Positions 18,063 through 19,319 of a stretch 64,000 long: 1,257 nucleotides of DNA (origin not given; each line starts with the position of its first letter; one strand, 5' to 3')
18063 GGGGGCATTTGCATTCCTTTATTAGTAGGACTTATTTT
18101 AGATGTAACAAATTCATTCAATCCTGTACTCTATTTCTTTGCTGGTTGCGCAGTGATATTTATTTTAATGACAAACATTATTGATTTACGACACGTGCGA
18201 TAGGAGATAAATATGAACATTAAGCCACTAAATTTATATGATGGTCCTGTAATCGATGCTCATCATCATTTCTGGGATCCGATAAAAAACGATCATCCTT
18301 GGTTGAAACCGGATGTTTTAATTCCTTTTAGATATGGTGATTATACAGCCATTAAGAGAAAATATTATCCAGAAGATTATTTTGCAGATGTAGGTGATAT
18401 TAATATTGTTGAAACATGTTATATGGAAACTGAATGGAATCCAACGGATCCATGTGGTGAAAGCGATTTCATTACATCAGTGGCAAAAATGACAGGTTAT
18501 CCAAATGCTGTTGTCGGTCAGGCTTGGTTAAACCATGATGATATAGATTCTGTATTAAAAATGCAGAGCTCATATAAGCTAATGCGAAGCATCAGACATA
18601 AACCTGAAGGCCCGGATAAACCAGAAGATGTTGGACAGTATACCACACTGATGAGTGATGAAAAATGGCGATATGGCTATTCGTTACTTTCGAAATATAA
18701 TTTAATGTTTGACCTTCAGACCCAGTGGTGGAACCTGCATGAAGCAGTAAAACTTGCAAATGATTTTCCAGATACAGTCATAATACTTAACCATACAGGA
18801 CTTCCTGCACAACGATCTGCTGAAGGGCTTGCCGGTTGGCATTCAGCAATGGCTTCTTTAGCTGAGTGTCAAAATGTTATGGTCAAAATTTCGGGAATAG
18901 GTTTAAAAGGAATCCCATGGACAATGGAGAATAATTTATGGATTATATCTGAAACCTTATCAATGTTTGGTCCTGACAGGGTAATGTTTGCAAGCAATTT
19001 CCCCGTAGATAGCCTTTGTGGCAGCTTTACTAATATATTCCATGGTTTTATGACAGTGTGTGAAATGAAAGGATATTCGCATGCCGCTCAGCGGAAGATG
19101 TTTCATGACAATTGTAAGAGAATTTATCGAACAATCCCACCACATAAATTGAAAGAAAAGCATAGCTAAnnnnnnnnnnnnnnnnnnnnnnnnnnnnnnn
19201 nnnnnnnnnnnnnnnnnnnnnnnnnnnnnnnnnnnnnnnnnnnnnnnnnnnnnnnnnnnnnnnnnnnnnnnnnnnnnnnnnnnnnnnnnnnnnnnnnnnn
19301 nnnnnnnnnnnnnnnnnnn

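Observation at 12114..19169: Uncharacterised sugar-acid-type catabolic operon (IclR regulator; DHDPS-like, UxaA/GarD-like, PdxA-like, MFS, amidohydrolase-2)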

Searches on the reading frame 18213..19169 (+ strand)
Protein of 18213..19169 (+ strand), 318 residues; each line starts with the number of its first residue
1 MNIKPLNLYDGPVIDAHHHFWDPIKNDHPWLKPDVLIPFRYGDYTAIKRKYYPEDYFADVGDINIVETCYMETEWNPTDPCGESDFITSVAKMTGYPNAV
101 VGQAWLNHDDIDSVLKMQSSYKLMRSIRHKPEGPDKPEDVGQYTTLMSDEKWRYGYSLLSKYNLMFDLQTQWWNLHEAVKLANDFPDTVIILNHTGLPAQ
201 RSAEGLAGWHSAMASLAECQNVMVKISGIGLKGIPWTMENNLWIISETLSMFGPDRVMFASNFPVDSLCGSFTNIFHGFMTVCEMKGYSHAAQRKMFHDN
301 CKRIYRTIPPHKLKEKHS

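Call 7: search_protein_families(proteins=[window:18213-19169:+], library=ncbifam, max_evalue=0.00001)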
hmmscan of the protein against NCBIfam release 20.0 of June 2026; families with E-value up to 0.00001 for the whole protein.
window:18213-19169:+ (318 aa): 1 family
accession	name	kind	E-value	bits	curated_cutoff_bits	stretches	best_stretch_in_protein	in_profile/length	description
NF052480.1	FuconLaconase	equivalog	4.4e-22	79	400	1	14-305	3-284/287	L-fucono-1,5-lactonase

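Call 34: profile_search(protein=window:18213-19169:+)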
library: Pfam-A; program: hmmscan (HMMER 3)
A. the first sequence (318 residues): domains with independent E <= 10: 1; with E <= 0.001: 1
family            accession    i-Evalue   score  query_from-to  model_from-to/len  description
Amidohydro_2      PF04909.20    2.1e-36   126.6      14-306         1-288/289  Amidohydrolase

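Call 35: search_solved_structures(query=window:18213-19169:+, max_evalue=0.01)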
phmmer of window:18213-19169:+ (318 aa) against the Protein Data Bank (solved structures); distinct sequences matched with E-value up to 0.01: 2.
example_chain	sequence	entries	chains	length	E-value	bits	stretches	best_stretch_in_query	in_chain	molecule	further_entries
6uvz_A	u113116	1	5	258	9e-10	41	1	156-279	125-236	Amidohydrolase 2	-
4dlf_A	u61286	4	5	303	3.2e-08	35.9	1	186-276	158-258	Amidohydrolase 2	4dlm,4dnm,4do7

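Call 68: find_homologous_proteins(query=window:18213-19169:+, max_evalue=1e-10)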
Query window:18213-19169:+ (318 aa): 3827 proteins with E <= 1e-10 among 4042 candidates; the best 120 are listed.
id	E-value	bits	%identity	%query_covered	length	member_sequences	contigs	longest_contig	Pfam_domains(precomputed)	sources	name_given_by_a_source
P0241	9.5e-205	697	88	100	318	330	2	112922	PF04909.21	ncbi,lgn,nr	ncbi:amidohydrolase family protein [Salmonella enterica]|nr:amidohydrolase family protein [Salmonell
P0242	1.1e-179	615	78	99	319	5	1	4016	PF04909.21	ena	-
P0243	1.7e-179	614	79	99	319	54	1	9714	PF04909.21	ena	-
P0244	3.8e-176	603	78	99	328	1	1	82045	PF04909.21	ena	-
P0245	6.8e-176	602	76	99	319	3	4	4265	PF04909.21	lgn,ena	-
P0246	2.3e-173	594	78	99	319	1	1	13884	PF04909.21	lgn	-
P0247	1.9e-170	584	75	98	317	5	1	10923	PF04909.21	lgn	-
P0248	8.8e-167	572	74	99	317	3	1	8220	PF04909.21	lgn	-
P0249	2.6e-147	508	66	97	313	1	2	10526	PF04909.21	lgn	-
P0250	1.7e-146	505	68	97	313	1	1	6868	PF04909.21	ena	-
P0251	2.6e-145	501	66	97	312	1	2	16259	PF04909.21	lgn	-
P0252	3.7e-143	494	65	97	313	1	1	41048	PF04909.21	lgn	-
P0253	6.0e-143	494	63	99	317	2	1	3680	PF04909.21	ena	-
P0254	1.2e-129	450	61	94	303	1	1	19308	PF04909.21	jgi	jgi:predicted TIM-barrel fold metal-dependent hydrolase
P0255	2.0e-129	449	60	94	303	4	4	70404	PF04909.21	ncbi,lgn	-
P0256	2.9e-128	445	61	94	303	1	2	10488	PF04909.21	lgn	-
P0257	3.1e-128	445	60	94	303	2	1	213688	PF04909.21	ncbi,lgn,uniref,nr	ncbi:amidohydrolase family protein [Bordetella sp. 02P26C-1]|uniref:amidohydrolase family protein n=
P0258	5.0e-128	445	61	94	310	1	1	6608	PF04909.21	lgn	-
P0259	8.3e-128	444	60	94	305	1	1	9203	PF04909.21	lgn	-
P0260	9.3e-127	441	59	95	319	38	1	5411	PF04909.21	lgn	-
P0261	1.2e-126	440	59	94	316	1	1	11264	PF04909.21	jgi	jgi:predicted TIM-barrel fold metal-dependent hydrolase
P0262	1.7e-126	440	59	95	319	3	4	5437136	PF04909.21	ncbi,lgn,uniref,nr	ncbi:amidohydrolase [Pseudomonas fulva]|uniref:amidohydrolase family protein n=1 Tax=Pseudomonas ful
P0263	1.9e-126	439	59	94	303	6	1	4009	PF04909.21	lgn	-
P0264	3.1e-126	439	58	96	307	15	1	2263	PF04909.21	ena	-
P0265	4.4e-126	438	60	94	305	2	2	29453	PF04909.21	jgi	jgi:predicted TIM-barrel fold metal-dependent hydrolase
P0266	8.9e-126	437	59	94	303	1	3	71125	PF04909.21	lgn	-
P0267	1.2e-125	437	59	95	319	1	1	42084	PF04909.21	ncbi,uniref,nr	ncbi:amidohydrolase [Pseudomonas sp. PA27(2017)]|uniref:amidohydrolase family protein n=1 Tax=Pseudo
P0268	1.2e-125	437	60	95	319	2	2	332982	PF04909.21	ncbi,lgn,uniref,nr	ncbi:Predicted metal-dependent hydrolase, TIM-barrel fold [Pseudomonas flavescens]|uniref:Predicted 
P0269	1.4e-125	437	59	95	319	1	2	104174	PF04909.21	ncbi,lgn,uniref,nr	ncbi:amidohydrolase [Pseudomonas putida]|uniref:amidohydrolase family protein n=1 Tax=Pseudomonas pu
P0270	6.7e-125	434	59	94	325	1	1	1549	PF04909.21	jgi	jgi:predicted TIM-barrel fold metal-dependent hydrolase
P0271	8.1e-125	434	58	95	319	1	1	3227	PF04909.21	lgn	-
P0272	8.2e-125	434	59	95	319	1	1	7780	PF04909.21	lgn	-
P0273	9.6e-125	434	61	94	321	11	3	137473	PF04909.21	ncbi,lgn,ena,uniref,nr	ncbi:amidohydrolase family protein [Leminorella grimontii]|uniref:amidohydrolase family protein n=1 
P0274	1.5e-124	433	58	96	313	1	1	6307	PF04909.21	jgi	jgi:predicted TIM-barrel fold metal-dependent hydrolase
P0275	1.5e-124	433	59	95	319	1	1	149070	PF04909.21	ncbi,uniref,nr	ncbi:thioesterase [Pseudomonas sp. PA1(2017)]|uniref:amidohydrolase family protein n=1 Tax=Pseudomon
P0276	1.6e-124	433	58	95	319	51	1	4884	PF04909.21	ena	-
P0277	3.0e-124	432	60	94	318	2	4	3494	PF04909.21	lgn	-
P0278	4.2e-124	432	58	95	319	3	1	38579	PF04909.21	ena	-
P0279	6.0e-124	431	59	95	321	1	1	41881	PF04909.21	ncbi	-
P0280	6.7e-124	431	60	95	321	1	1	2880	PF04909.21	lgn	-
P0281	1.0e-123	431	58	95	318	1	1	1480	PF04909.21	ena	-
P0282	1.1e-123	430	59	95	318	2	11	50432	PF04909.21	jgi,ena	-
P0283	1.8e-123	430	57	95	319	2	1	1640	PF04909.21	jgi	-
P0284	1.9e-123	430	58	95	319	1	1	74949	PF04909.21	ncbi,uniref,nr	ncbi:thioesterase [Pseudomonas sp. 10-1B]|uniref:amidohydrolase family protein n=1 Tax=Pseudomonas s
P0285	2.0e-123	430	58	94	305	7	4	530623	PF04909.21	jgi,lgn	jgi:predicted TIM-barrel fold metal-dependent hydrolase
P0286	2.4e-123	429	59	94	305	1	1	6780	PF04909.21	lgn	-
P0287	3.3e-123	429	57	97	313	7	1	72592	PF04909.21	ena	-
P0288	3.6e-123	429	57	95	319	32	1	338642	PF04909.21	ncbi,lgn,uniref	ncbi:amidohydrolase [Pseudomonas sp. Je.1.5.c]|uniref:amidohydrolase family protein n=1 Tax=Pseudomo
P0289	4.6e-123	428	58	94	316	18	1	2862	PF04909.21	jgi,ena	jgi:predicted TIM-barrel fold metal-dependent hydrolase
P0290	5.1e-123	428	56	97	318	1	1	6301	PF04909.21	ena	-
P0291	5.4e-123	428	59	95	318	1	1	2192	PF04909.21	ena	-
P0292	5.9e-123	428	59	95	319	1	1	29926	PF04909.21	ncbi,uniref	ncbi:amidohydrolase [Pseudomonas sp. I2]|uniref:amidohydrolase n=1 Tax=Pseudomonas sp. I2 TaxID=1338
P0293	6.9e-123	428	58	95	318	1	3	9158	PF04909.21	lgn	-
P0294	6.9e-123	428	58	95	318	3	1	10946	PF04909.21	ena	-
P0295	7.0e-123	428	58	95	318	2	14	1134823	PF04909.21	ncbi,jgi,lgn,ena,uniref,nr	ncbi:amidohydrolase [Pseudomonas sp. p50]|jgi:predicted TIM-barrel fold metal-dependent hydrolase|un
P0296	7.0e-123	428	58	95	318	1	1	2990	PF04909.21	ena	-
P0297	7.1e-123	428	58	95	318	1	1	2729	PF04909.21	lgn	-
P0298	8.8e-123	427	59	95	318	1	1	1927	PF04909.21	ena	-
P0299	9.7e-123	427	58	95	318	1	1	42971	PF04909.21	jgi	jgi:predicted TIM-barrel fold metal-dependent hydrolase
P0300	9.7e-123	427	58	95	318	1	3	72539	PF04909.21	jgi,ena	jgi:predicted TIM-barrel fold metal-dependent hydrolase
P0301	1.3e-122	427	58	95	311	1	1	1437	PF04909.21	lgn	-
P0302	1.5e-122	427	59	96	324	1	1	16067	PF04909.21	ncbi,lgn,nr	ncbi:amidohydrolase family protein [Pseudomonas sp. CrR25]|nr:amidohydrolase family protein [Pseudom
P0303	1.5e-122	427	58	97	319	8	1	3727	PF04909.21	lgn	-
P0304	1.6e-122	427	58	94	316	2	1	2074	PF04909.21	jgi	jgi:predicted TIM-barrel fold metal-dependent hydrolase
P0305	1.6e-122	427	60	95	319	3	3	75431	PF04909.21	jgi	jgi:predicted TIM-barrel fold metal-dependent hydrolase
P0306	1.8e-122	426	58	95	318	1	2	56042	PF04909.21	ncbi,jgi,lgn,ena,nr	ncbi:MAG: amidohydrolase [Pseudomonadales bacterium]|nr:amidohydrolase [Pseudomonadales bacterium] M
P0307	2.5e-122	426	58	95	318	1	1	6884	PF04909.21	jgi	-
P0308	2.6e-122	426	58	95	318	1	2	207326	PF04909.21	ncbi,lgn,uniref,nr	ncbi:amidohydrolase [Pseudomonas sp. TNT3]|uniref:amidohydrolase family protein n=1 Tax=Pseudomonas 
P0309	2.8e-122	426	58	95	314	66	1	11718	PF04909.21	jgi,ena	-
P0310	4.3e-122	425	59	96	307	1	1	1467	PF04909.21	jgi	jgi:predicted TIM-barrel fold metal-dependent hydrolase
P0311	4.5e-122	425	60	95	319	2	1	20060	PF04909.21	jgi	jgi:predicted TIM-barrel fold metal-dependent hydrolase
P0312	5.4e-122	425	57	94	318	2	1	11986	PF04909.21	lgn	-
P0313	6.2e-122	425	60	94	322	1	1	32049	PF04909.21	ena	-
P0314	9.3e-122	424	57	95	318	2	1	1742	PF04909.21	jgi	jgi:predicted TIM-barrel fold metal-dependent hydrolase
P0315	1.3e-121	424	60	95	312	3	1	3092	PF04909.21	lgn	-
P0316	1.4e-121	424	58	95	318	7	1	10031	PF04909.21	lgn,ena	-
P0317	1.5e-121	423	59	95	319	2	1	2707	PF04909.21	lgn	-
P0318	1.5e-121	423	57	95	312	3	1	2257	PF04909.21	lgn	-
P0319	1.6e-121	423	57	95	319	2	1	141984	PF04909.21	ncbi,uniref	ncbi:amidohydrolase family protein [Pseudomonas sp. NPDC008258]|uniref:amidohydrolase family protein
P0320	2.3e-121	423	59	95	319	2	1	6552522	PF04909.21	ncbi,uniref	ncbi:amidohydrolase [Pseudomonas abietaniphila]|uniref:amidohydrolase family protein n=1 Tax=Pseudom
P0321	3.3e-121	422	58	95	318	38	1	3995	PF04909.21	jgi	jgi:predicted TIM-barrel fold metal-dependent hydrolase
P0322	3.5e-121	422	60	95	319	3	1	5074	PF04909.21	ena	-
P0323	4.3e-121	422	59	95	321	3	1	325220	PF04909.21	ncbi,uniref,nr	ncbi:thioesterase [Pseudomonas taiwanensis]|uniref:amidohydrolase family protein n=1 Tax=Pseudomonas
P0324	4.3e-121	422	58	95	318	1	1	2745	PF04909.21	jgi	-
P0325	4.5e-121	422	58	96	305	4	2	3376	PF04909.21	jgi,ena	jgi:predicted TIM-barrel fold metal-dependent hydrolase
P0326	4.7e-121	422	57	95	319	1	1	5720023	PF04909.21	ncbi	ncbi:amidohydrolase family protein [Pseudomonas sp. X10]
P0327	5.0e-121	422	58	95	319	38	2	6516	PF04909.21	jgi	jgi:predicted TIM-barrel fold metal-dependent hydrolase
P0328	5.2e-121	422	57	95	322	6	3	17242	PF04909.21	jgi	jgi:predicted TIM-barrel fold metal-dependent hydrolase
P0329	5.9e-121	421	59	95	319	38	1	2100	PF04909.21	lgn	-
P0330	8.8e-121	421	57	96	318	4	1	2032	PF04909.21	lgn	-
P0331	1.0e-120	421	58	95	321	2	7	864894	PF04909.21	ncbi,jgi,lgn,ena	ncbi:amidohydrolase family protein [Rhodococcus sp. IEGM1300]|jgi:predicted TIM-barrel fold metal-de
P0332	1.1e-120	421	59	95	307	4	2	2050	PF04909.21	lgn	-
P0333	1.2e-120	420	59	95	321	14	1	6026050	PF04909.21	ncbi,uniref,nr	ncbi:amidohydrolase [Metapseudomonas furukawaii]|uniref:amidohydrolase family protein n=1 Tax=Metaps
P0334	1.4e-120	420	60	95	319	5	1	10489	PF04909.21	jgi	jgi:predicted TIM-barrel fold metal-dependent hydrolase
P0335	1.4e-120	420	58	96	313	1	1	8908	PF04909.21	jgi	jgi:predicted TIM-barrel fold metal-dependent hydrolase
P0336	1.5e-120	420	57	95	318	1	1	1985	PF04909.21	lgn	-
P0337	1.6e-120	420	58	94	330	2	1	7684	PF04909.21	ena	-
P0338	1.7e-120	420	58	95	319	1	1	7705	PF04909.21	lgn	-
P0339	2.1e-120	420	56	95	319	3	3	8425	PF04909.21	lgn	-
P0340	2.1e-120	420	57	95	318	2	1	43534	PF04909.21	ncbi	-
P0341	2.2e-120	420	59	95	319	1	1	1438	PF04909.21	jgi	jgi:predicted TIM-barrel fold metal-dependent hydrolase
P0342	2.4e-120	419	59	95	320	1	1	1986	PF04909.21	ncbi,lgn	-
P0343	2.8e-120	419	56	97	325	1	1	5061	PF04909.21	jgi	-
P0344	2.9e-120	419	57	95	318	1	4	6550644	PF04909.21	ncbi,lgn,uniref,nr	ncbi:amidohydrolase [Pseudomonas phytophila]|uniref:Amidohydrolase n=1 Tax=Pseudomonas phytophila Ta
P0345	3.2e-120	419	58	95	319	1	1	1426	PF04909.21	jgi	jgi:predicted TIM-barrel fold metal-dependent hydrolase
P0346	3.2e-120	419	59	95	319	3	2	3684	PF04909.21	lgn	-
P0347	3.5e-120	419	57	97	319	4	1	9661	PF04909.21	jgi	jgi:predicted TIM-barrel fold metal-dependent hydrolase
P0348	3.6e-120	419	58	94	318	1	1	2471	PF04909.21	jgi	jgi:predicted TIM-barrel fold metal-dependent hydrolase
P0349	4.1e-120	419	59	95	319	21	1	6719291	PF04909.21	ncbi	ncbi:amidohydrolase family protein [Pseudomonas sp. S2_H01]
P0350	4.2e-120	419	58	95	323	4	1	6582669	PF04909.21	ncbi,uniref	ncbi:amidohydrolase family protein [Pseudomonas sp. NFX224]|uniref:amidohydrolase family protein n=1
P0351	4.5e-120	419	57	95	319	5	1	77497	PF04909.21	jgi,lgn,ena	-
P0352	4.7e-120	418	61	94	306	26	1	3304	PF04909.21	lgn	-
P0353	4.8e-120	418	58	95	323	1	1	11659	PF04909.21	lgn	-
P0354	5.0e-120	418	57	95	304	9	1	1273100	PF04909.21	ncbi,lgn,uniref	ncbi:amidohydrolase family protein [Bosea sp. LjRoot9]|uniref:amidohydrolase family protein n=1 Tax=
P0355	5.1e-120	418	59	96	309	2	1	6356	PF04909.21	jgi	jgi:predicted TIM-barrel fold metal-dependent hydrolase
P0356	5.3e-120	418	57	95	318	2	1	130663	PF04909.21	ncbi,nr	ncbi:amidohydrolase [Pseudomonas syringae]|nr:amidohydrolase [Pseudomonas syringae]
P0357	6.1e-120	418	56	94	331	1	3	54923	PF04909.21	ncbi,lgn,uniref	ncbi:amidohydrolase [Bosea sp. RAF48]|uniref:amidohydrolase family protein n=1 Tax=Bosea sp. RAF48 T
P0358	7.0e-120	418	57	95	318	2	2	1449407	PF04909.21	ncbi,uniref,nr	ncbi:amidohydrolase family protein [Pseudomonas viridiflava]|uniref:amidohydrolase family protein n=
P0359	7.5e-120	418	56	95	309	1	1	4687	PF04909.21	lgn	-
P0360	8.5e-120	418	57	96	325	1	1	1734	PF04909.21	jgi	jgi:predicted TIM-barrel fold metal-dependent hydrolase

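Call 69: find_encoding_contigs(protein=P0269, flank=8000, max_places=1)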
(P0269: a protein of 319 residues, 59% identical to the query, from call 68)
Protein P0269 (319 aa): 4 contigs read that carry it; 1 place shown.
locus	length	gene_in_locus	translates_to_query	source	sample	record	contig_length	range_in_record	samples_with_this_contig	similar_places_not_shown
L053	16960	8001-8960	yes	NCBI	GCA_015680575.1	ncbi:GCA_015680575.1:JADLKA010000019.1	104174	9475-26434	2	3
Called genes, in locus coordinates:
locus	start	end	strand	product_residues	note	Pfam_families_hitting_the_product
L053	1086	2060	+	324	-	PF04261:Dyp_perox_N, PF20628:Dyp_perox_C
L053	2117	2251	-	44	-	-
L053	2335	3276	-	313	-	PF00126:HTH_1, PF03466:LysR_substrate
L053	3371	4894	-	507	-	PF01970:TctA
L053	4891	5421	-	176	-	PF07331:TctB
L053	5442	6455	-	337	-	PF03401:TctC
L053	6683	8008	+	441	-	PF07690:MFS_1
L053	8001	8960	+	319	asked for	PF04909:Amidohydro_2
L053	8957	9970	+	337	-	PF04166:PdxA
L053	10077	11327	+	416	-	PF03573:OprD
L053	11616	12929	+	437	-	PF07690:MFS_1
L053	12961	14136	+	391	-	PF02746:MR_MLE_N, PF13378:MR_MLE_C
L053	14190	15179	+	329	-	-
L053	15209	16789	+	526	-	PF00171:Aldedh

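Call 70: find_encoding_contigs(protein=P0273, flank=8000, max_places=1)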
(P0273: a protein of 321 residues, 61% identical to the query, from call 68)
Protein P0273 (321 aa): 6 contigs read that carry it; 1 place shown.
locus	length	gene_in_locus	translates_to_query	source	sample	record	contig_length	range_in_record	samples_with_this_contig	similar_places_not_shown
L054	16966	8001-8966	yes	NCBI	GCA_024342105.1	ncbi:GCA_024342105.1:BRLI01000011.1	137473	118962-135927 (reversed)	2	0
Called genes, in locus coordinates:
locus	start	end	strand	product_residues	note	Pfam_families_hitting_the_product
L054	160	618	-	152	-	PF02502:LacAB_rpiB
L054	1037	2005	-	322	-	PF04545:Sigma70_r4 (weak), PF08281:Sigma70_r4_2 (faint), PF13384:HTH_23 (faint), PF13518:HTH_28 (faint), PF04198:Sugar-bind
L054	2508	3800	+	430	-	PF00083:Sugar_tr (faint), PF07690:MFS_1, PF11700:ATG22 (weak)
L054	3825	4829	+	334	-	PF04166:PdxA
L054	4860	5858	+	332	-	PF02733:Dak1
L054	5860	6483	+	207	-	PF02734:Dak2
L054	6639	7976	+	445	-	PF07690:MFS_1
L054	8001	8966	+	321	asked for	PF04909:Amidohydro_2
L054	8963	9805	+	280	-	PF01261:AP_endonuc_2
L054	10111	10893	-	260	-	PF00121:TIM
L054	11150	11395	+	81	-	-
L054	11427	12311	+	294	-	PF00892:EamA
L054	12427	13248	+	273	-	PF08021:FAD_binding_9, PF04954:SIP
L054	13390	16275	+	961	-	PF10101:DUF2339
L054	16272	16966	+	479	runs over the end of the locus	PF13163:DUF3999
